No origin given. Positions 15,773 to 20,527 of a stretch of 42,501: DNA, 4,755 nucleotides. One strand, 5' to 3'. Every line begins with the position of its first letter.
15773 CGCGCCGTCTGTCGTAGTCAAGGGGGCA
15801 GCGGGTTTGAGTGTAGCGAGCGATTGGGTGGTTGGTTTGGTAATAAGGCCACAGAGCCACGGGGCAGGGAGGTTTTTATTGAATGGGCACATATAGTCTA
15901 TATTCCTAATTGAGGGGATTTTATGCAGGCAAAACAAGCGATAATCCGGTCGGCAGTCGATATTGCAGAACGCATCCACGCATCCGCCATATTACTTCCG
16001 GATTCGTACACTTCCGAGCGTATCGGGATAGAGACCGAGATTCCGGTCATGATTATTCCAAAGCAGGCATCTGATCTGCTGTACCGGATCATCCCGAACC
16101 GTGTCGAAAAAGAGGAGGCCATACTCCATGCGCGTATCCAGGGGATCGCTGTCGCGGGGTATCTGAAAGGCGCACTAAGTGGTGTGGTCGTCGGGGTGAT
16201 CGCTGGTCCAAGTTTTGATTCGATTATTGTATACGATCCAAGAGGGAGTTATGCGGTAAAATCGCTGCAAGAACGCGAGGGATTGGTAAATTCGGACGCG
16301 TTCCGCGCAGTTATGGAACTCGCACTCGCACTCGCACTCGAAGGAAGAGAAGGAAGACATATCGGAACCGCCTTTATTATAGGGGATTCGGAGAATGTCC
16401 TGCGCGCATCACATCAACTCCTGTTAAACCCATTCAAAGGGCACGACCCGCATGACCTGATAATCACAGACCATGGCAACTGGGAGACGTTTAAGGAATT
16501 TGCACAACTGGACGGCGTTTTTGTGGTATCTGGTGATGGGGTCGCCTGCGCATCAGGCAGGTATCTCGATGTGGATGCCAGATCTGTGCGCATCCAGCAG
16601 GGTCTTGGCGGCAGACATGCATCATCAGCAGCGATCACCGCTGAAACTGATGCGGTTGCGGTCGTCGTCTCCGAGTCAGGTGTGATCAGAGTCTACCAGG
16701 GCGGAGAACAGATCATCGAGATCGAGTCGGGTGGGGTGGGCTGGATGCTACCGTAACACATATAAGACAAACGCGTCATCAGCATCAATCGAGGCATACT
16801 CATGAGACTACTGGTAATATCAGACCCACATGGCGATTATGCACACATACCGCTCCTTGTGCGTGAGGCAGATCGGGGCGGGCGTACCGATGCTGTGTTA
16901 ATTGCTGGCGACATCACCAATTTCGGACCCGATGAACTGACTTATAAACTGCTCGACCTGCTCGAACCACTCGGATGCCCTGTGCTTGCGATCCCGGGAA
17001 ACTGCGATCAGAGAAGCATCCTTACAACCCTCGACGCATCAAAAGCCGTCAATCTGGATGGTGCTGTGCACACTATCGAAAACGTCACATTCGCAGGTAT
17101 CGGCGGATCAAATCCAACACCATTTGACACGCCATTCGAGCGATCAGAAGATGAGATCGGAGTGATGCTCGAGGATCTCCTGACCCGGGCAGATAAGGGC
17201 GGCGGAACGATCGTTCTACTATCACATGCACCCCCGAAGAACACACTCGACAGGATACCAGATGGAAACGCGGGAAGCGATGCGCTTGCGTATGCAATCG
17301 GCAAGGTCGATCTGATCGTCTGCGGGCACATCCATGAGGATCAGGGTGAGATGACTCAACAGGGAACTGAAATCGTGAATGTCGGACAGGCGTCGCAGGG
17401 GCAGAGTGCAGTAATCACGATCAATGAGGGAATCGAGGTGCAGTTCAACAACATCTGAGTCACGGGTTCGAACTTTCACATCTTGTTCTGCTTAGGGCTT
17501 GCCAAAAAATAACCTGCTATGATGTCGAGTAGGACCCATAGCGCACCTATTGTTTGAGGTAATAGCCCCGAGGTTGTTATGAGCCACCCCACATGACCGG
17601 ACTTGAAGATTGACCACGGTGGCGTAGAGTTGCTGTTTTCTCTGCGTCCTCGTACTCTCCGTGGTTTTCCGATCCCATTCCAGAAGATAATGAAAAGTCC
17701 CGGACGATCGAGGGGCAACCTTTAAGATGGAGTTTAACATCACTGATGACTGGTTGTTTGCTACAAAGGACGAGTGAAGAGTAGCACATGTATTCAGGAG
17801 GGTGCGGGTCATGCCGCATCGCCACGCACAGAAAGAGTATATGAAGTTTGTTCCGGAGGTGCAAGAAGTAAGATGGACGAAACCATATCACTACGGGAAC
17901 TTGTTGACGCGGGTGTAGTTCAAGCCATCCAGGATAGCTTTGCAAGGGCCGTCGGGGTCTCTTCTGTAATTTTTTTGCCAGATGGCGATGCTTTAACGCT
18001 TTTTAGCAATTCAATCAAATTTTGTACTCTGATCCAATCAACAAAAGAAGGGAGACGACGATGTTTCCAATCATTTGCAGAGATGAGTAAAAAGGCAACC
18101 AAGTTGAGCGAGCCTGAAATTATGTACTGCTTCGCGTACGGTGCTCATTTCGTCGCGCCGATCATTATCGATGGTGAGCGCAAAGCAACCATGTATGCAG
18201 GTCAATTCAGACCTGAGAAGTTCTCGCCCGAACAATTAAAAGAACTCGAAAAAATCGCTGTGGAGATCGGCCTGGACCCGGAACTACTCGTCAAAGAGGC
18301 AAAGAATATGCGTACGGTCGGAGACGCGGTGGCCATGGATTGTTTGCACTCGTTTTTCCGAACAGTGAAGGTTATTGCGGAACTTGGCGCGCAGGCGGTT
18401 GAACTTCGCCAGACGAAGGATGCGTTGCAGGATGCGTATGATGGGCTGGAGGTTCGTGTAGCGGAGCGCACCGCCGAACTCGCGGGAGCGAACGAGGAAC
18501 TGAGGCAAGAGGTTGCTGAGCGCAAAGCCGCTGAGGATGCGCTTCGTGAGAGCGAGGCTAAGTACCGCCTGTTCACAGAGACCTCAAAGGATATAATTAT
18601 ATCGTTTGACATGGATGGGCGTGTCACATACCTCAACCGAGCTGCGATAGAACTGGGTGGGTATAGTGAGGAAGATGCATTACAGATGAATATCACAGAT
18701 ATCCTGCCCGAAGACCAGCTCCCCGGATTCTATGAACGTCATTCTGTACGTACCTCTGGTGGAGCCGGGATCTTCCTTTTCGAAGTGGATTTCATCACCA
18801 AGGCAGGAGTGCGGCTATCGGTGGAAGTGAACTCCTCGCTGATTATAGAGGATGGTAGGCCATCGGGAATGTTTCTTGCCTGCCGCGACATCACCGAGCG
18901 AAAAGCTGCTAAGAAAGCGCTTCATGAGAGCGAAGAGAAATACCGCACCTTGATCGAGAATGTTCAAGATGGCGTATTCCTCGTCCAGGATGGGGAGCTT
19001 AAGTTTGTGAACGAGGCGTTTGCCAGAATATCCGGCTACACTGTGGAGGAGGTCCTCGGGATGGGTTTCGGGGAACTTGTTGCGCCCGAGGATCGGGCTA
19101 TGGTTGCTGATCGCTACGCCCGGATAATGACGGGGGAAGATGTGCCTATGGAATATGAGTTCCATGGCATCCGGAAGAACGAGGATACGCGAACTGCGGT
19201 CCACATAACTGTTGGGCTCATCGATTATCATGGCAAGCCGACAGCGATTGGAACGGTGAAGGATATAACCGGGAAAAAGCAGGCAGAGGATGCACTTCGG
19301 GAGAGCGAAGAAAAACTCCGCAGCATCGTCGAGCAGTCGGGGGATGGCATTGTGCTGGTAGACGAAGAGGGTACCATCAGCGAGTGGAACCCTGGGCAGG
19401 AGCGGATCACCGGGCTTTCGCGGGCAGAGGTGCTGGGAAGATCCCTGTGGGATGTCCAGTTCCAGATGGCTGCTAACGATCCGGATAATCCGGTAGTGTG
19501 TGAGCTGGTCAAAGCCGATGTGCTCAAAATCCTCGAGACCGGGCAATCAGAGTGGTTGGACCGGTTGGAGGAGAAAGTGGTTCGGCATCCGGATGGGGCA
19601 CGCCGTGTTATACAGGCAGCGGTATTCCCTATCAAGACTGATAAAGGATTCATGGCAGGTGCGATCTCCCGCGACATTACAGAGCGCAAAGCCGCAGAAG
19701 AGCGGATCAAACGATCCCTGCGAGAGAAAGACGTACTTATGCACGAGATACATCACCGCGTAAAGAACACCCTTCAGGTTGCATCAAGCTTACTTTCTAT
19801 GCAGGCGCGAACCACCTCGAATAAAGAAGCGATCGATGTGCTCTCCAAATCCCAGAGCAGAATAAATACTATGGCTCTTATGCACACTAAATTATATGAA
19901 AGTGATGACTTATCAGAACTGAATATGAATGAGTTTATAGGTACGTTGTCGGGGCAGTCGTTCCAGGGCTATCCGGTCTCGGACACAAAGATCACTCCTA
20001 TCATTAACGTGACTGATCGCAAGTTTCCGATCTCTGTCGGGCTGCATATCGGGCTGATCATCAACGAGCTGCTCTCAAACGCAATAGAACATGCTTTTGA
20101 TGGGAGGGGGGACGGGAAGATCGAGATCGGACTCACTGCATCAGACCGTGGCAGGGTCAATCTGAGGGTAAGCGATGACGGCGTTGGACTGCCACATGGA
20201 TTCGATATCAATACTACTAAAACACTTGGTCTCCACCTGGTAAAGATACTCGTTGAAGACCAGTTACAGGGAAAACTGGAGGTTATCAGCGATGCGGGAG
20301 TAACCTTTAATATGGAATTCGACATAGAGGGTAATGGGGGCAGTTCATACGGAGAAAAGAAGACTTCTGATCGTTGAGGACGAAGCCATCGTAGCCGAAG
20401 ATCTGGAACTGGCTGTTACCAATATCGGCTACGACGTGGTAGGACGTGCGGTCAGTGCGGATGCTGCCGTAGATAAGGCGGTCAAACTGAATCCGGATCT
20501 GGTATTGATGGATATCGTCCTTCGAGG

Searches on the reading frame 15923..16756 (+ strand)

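Call 78: search_protein_families(library=pfam, proteins=[window:15923-16756:+], max_evalue=0.001)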
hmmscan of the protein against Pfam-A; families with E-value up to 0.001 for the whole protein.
window:15923-16756:+ (277 aa): 2 families
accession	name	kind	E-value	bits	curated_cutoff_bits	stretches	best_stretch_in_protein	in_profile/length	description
PF02457.21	DAC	-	1.8e-17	63.5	27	1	138-262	3-118/119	DisA bacterial checkpoint controller nucleotide-binding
PF21754.2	DacZ_A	-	1.6e-11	45.2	28.3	1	7-105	2-107/109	Probable sensor domain DacZ_A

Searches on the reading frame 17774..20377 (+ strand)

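Call 78: search_protein_families(library=pfam, proteins=[window:17774-20377:+], max_evalue=0.001)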
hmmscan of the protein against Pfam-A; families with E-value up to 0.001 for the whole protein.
window:17774-20377:+ (867 aa): 11 families
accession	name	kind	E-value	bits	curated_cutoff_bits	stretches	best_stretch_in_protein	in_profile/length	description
PF13426.13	PAS_9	-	2.7e-37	127.6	27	3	524-637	2-103/103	PAS domain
PF00989.32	PAS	-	1.1e-36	125.6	22.6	3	263-373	2-113/113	PAS fold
PF10114.15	PocR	-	2.2e-29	102.8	23.9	1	42-205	1-161/162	Sensory domain found in PocR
PF08448.16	PAS_4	-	3.4e-29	101.7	23.1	3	269-377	2-109/110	PAS fold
PF13188.13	PAS_8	-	1.4e-24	85.5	21.8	3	388-436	1-47/65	PAS domain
PF07568.18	HisKA_2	-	5.1e-24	84.6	22.3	1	658-731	1-74/76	Histidine kinase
PF08447.18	PAS_3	-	2.7e-16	60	25.6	1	411-493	3-87/89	PAS fold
PF02518.31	HATPase_c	-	7.5e-12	46.1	26.4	1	758-851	5-109/111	Histidine kinase-, DNA gyrase B-, and HSP90-like ATPase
PF13581.12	HATPase_c_2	-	1.4e-06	28.8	27.4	1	758-829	31-111/127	Histidine kinase-like ATPase domain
PF07536.20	HWE_HK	-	6.5e-06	27.2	22.8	1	658-711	1-52/83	HWE histidine kinase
PF12860.13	PAS_7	-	2.2e-05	25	27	0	523-643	5-115/115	PAS fold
